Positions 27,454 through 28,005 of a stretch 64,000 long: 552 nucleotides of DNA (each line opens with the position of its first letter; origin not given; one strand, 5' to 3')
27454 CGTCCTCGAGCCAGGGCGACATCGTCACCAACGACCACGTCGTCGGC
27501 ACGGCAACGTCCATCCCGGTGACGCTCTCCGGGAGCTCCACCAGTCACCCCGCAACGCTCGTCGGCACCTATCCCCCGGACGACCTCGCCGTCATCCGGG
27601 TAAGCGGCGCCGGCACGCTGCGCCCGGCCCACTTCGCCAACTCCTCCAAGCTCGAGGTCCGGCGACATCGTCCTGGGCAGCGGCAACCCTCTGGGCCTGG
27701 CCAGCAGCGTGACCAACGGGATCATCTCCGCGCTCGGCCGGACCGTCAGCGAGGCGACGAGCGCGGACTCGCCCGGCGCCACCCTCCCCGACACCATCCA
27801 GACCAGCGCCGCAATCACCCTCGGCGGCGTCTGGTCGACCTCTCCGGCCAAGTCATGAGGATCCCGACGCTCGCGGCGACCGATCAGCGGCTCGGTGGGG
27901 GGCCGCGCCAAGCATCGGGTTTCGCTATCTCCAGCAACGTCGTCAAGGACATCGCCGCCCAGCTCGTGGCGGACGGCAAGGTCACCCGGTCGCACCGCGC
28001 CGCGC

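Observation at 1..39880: Pseudogene-dense accessory segment downstream of tRNA-fMet, contrasting with an error-free conserved core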

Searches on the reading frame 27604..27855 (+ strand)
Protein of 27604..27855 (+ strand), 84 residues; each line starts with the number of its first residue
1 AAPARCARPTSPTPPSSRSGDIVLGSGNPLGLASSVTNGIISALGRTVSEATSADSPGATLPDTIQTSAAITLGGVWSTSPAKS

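Call 54: search_protein_families(library=ncbifam, max_evalue=0.01, proteins=[window:27604-27855:+])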
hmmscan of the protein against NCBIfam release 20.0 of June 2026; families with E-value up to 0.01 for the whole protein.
seq(84 aa): 10 families
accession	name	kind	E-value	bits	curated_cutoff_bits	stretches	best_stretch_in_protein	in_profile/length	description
TIGR02037.1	degP_htrA_DO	subfamily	9.5e-11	41.3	416.2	1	18-74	132-181/434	Do family serine endopeptidase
NF050055.1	SerProtHtrAMycob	equivalog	8e-10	38.2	800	1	18-74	305-360/502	serine protease HtrA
NF041521.1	HhoA_HhoB_HtrA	equivalog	3.3e-08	33.2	450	1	18-74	128-180/335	HhoA/HhoB/HtrA family serine endopeptidase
TIGR02038.1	protease_degS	equivalog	9.4e-08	31.6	422.95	1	17-74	148-198/351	outer membrane-stress sensor serine endopeptidase DegS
NF047968.1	SerProtHtrA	equivalog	1.5e-06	27.9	470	1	19-74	161-213/357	serine protease HtrA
NF008189.1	PRK10942.1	equivalog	6.1e-06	25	720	1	18-74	186-235/477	serine endoprotease DegP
NF008147.1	PRK10898.1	equivalog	7.4e-06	25.3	408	1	19-72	150-196/352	outer membrane-stress sensor serine endopeptidase DegS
NF007526.1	PRK10139.1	equivalog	1.2e-05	24.3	756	1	18-73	164-212/456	serine endoprotease DegQ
NF053637.1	SerProtHtrAspr2045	equivalog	0.00017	20.6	650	1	20-74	180-234/394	serine protease HtrA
NF040960.1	MamE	equivalog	0.00044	18.9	800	1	18-74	197-247/659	magnetosome formation protease MamE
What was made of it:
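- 27604..27858 (+): HtrA/Do-family serine protease fragment (about 57 of 500 residues). NCBIfam HtrA models match only positions 305-360 of 502 (call 54).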
